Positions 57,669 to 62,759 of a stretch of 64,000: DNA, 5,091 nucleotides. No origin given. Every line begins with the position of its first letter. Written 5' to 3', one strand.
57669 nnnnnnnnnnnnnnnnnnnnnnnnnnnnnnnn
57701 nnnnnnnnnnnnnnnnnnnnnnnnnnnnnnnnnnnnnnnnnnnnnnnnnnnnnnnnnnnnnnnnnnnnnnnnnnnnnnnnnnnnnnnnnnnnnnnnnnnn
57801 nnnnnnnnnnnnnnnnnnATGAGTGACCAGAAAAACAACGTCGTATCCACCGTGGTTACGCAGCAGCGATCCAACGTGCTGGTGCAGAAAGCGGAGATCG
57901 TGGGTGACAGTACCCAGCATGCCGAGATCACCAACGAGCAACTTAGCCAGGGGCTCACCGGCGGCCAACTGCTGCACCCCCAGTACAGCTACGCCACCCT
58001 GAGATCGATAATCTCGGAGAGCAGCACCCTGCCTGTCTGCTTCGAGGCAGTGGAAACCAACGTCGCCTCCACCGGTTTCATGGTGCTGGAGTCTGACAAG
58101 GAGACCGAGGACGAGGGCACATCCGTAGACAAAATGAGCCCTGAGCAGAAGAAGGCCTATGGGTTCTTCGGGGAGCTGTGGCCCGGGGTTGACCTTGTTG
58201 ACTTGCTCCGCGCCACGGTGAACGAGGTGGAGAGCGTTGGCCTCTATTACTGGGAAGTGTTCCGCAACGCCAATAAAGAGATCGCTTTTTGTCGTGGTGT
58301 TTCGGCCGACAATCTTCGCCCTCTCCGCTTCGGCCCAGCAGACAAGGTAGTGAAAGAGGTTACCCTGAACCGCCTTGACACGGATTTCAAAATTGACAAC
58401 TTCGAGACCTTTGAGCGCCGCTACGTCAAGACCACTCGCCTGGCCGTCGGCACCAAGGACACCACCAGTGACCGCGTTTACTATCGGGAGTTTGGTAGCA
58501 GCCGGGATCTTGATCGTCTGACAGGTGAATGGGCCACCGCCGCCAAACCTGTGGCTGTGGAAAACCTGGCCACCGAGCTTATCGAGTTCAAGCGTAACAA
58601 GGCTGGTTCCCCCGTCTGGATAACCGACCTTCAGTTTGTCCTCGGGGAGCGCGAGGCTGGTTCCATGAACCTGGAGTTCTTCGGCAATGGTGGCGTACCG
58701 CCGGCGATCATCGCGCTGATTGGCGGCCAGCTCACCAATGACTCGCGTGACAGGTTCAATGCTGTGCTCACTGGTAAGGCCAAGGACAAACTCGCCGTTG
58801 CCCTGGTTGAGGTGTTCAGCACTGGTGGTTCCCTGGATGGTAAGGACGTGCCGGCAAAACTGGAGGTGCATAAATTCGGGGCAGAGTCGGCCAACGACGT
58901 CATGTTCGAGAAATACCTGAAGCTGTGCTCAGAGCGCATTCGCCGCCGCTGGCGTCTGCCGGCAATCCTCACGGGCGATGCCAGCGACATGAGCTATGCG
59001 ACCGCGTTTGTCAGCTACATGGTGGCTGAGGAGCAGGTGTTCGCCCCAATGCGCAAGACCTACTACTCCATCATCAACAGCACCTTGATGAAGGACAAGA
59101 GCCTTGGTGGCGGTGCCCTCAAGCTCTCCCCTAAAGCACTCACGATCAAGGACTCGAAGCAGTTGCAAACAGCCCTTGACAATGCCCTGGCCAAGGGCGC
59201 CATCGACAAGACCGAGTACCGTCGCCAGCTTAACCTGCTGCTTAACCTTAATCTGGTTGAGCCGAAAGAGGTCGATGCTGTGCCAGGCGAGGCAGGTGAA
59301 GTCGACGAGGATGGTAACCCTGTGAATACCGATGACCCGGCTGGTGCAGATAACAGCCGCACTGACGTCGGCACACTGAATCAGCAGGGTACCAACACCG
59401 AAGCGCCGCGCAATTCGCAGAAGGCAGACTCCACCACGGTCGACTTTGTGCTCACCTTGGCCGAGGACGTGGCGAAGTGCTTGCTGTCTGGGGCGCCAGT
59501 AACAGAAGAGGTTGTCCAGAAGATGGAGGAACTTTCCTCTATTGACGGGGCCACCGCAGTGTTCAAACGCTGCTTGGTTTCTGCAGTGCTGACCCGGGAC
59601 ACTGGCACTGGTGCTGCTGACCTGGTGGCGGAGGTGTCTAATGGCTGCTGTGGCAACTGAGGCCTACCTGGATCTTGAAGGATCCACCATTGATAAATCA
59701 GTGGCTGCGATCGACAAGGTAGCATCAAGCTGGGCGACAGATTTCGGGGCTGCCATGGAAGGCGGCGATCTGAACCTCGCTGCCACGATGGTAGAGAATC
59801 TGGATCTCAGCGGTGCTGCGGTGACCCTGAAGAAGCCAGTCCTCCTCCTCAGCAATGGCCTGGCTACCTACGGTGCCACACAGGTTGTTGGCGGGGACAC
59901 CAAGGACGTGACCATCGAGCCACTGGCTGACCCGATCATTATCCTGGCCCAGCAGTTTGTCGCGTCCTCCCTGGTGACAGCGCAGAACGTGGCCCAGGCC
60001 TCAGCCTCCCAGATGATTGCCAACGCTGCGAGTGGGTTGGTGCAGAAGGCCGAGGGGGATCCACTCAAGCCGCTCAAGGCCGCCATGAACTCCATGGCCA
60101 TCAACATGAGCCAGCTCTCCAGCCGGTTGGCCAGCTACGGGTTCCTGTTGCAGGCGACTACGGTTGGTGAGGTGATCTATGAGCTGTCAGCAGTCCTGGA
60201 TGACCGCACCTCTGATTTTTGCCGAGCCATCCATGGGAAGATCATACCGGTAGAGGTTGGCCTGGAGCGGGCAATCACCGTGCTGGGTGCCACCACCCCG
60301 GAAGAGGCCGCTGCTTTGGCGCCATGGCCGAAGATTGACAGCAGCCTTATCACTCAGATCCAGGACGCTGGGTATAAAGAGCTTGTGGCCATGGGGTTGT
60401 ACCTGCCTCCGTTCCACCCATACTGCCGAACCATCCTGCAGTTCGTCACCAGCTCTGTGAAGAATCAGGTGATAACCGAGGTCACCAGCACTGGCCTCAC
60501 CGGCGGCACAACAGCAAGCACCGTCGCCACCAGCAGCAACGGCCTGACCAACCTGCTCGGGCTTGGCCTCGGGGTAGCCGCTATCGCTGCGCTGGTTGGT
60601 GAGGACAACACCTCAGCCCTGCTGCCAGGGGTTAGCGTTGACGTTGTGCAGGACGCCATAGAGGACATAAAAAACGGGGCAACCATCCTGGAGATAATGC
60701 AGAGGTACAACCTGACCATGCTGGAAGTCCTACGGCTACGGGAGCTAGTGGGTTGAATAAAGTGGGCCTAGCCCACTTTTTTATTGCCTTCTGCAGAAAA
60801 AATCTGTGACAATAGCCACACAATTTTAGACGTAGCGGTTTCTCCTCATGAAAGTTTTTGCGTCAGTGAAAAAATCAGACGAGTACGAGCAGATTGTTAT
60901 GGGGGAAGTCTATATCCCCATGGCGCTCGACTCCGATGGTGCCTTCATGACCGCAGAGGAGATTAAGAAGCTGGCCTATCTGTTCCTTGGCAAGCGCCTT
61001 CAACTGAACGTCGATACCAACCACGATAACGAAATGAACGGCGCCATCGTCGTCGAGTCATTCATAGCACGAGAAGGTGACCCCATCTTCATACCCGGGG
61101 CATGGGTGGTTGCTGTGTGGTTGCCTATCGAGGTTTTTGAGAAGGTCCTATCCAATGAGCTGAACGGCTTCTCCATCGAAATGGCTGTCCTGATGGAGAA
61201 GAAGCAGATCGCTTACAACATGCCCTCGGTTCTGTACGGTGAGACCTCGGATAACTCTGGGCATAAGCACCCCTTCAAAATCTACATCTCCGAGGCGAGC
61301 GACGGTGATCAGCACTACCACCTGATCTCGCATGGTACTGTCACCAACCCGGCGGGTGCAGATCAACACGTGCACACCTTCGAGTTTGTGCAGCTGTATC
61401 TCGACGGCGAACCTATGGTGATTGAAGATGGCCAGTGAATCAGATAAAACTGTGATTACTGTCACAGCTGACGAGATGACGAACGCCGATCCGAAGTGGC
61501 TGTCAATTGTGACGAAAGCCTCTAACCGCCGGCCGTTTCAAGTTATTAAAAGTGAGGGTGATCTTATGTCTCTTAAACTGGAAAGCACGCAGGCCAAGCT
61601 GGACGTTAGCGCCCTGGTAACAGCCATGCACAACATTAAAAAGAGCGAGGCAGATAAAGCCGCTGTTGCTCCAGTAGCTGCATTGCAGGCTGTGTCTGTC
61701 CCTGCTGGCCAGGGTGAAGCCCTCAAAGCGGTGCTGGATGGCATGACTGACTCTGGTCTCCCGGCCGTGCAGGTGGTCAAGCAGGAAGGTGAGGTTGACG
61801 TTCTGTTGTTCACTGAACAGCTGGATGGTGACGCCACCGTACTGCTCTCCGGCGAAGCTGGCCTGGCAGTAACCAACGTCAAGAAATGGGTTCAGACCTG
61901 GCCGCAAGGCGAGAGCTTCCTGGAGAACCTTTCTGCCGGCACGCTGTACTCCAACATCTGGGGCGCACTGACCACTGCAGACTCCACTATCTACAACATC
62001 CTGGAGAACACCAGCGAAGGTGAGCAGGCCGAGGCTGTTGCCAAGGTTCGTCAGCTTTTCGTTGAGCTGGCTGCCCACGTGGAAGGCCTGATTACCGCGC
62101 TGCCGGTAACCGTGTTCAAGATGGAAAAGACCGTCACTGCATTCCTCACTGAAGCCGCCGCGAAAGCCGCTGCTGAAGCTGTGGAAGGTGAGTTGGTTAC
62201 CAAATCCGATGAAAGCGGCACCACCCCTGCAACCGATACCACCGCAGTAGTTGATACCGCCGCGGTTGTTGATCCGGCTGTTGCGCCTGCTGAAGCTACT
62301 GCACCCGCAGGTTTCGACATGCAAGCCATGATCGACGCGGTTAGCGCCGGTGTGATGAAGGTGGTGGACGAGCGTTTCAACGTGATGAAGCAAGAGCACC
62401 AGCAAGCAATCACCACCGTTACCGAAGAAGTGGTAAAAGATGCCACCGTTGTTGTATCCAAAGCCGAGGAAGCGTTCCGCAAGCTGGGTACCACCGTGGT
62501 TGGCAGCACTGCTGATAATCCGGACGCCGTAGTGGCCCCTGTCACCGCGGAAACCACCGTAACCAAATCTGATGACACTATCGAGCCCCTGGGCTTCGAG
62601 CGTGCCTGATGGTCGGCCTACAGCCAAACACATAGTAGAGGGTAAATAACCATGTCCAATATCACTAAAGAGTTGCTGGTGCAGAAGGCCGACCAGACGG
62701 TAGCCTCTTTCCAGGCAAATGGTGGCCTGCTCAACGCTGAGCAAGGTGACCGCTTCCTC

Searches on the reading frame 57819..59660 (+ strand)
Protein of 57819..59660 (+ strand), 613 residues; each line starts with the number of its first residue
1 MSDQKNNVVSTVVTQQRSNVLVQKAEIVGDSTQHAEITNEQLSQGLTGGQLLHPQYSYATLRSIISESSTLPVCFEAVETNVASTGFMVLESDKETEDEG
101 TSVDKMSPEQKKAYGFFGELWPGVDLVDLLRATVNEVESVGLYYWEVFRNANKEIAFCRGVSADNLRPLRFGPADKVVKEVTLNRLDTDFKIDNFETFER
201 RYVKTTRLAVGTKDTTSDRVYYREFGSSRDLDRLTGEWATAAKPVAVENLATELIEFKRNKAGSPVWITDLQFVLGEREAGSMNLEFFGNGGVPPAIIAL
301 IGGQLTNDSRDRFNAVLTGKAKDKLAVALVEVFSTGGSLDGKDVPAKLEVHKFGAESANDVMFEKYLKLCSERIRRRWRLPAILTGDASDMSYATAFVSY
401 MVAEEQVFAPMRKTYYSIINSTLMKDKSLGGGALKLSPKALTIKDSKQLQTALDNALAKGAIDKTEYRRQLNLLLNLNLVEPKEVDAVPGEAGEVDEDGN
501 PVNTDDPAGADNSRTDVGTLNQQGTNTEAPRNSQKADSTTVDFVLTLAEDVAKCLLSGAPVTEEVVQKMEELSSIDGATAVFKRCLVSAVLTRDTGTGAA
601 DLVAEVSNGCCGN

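Call 9: search_protein_families(library=phrogs, proteins=[window:57819-59660:+])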
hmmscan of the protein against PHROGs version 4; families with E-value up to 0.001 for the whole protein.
window:57819-59660:+ (613 aa): 1 family
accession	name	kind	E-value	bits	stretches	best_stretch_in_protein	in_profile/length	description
phrog_12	-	head and packaging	1.6e-11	44.9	1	271-546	227-485/646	portal protein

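Call 10: search_dna_similar(query=window:57819-59660:+, collection=phages, mode=protein, max_rows=15)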
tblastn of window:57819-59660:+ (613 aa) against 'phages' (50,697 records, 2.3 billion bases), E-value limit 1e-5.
Records with a match: 100; places in all: 101; records where one place covers at least 80% of the query: 4.
Best place of each record, by identity: <60% 100.
By first word of the organism name: Vibrio 33; Pseudomonas 12; Lactococcus 11; Clostridium 10; Bacteriophage 8; Bacillus 7; Rhizobium 6; Rhodobacter 5; Stenotrophomonas 4; Agrobacterium 1; and 3 more.
By host as written in the record: - 14; Lactococcus lactis SMQ-86 10; Clostridium perfringens 7; Rhodobacter capsulatus YW1 5; Vibrio parahaemolyticus 5; Pseudomonas aeruginosa 5; Stenotrophomonas maltophilia 4; Vibrio alginolyticus 4; and 36 more.
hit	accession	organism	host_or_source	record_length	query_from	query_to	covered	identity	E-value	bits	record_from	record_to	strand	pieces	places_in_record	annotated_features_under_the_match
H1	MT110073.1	Stenotrophomonas phage vB_SmaS_DLP_3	Stenotrophomonas maltophilia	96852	53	591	88%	31.0%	2e-59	221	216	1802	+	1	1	portal protein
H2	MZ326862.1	Stenotrophomonas phage Summit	Stenotrophomonas maltophilia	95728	53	586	87%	31.1%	1e-62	230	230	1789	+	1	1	portal protein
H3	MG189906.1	Stenotrophomonas phage vB_SmaS_DLP_5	Stenotrophomonas maltophilia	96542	53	594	88%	30.4%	2e-61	227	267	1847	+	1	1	portal protein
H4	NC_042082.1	Stenotrophomonas phage vB_SmaS_DLP_5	Stenotrophomonas maltophilia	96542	53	594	88%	30.4%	2e-61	227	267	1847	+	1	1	portal protein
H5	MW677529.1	Rhodobacter phage RcZahn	Rhodobacter capsulatus YW1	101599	54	446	64%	37.3%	8e-67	243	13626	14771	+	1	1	16: portal protein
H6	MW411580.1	Vibrio phage vB_VpaS_VP-RY-9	Vibrio parahaemolyticus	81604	54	469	68%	32.5%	1e-48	189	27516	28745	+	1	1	capsid portal protein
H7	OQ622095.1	Vibrio phage 13VO501A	Vibrio owensii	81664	54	469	68%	32.5%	2e-48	188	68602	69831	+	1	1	capsid portal protein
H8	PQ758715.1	Vibrio phage vB_VibS_KarBoss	Vibrio campbellii S20TG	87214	54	426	61%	36.1%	3e-60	223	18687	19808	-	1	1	hypothetical protein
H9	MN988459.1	Rhizobium phage RHph_TM16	Rhizobium sp. R693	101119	54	424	61%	35.9%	1e-64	237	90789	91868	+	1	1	capsid portal protein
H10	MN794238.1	Vibrio phage VH2_2019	Vibrio natiegens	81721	54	466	67%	32.2%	4e-54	205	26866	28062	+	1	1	hypothetical protein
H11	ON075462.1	Vibrio phage V-YDF132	Vibrio harveyi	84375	54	466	67%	32.2%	4e-54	205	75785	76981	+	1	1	gene transfer agent portal protein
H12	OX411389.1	Vibrio phage vB_VpaS_sm030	-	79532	54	469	68%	31.8%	4e-48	187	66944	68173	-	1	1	portal protein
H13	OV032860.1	Vibrio phage vB_VpaS_sm030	-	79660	54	469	68%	31.8%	4e-48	187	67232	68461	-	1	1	portal protein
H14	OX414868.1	Vibrio phage vB_VpaS_sm030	-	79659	54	469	68%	31.8%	4e-48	187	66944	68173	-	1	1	portal protein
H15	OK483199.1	Vibrio phage vB_ValS_VA-RY-4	Vibrio alginolyticus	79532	54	469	68%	31.8%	4e-48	187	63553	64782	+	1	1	capsid portal protein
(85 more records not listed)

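Call 72: find_related_loci(query=window:57819-59660:+, collection=genome_contigs, flank=3000)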
Query window:57819-59660:+ (613 aa) in genome_contigs; peptide patterns used: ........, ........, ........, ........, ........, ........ (x = any residue, [..] = any of these).
402 stretches matched a pattern, but none encodes a relative of the query by tblastn (E <= 1e-3).

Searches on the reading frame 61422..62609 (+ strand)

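Call 9: search_protein_families(library=phrogs, proteins=[window:61422-62609:+])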
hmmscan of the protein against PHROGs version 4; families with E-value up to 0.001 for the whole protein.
window:61422-62609:+ (395 aa): 2 families
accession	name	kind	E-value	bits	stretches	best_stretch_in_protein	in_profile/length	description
phrog_27672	-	unknown function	1.5e-11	45.2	1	8-292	4-273/394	-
phrog_3017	-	head and packaging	0.00019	21.8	0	17-46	3-32/402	head maturation protease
